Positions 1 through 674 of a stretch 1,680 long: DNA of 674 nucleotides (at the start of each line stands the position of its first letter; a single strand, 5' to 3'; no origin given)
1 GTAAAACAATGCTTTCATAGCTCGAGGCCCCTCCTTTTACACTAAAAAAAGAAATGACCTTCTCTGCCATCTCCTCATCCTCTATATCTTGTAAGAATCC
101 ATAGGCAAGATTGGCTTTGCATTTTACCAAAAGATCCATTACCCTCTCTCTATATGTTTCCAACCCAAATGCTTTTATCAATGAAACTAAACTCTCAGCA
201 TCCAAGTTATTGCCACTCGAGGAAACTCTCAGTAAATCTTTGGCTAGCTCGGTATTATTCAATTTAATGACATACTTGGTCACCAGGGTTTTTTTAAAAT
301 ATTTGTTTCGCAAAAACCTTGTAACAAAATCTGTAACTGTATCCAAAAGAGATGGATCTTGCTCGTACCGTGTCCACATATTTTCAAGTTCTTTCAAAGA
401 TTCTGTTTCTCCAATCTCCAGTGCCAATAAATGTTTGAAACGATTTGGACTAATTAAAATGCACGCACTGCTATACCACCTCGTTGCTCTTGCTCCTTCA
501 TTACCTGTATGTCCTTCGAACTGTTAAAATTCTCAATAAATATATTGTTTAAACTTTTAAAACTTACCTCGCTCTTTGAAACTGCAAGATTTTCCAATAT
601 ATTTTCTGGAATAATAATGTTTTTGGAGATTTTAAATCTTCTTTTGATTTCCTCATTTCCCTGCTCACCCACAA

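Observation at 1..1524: Domain fusion: a PHD/P4H-like 2OG-Fe(II) oxygenase N-terminal domain joined to a C-terminal region of at least 173 aa that I cannot recognise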

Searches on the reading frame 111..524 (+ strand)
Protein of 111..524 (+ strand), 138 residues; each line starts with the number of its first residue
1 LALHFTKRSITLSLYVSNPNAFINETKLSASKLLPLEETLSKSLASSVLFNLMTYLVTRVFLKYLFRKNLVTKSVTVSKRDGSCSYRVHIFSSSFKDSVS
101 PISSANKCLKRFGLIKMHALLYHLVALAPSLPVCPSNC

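Call 86: search_protein_families(library=pfam, proteins=[window:111-524:+], max_evalue=1)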
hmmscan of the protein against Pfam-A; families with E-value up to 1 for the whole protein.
window:111-524:+ (138 aa): 1 family
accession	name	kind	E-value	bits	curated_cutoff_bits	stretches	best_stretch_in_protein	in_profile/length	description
PF00081.27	Sod_Fe_N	-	0.18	12.7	27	1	1-64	23-80/82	Iron/manganese superoxide dismutases, alpha-hairpin domain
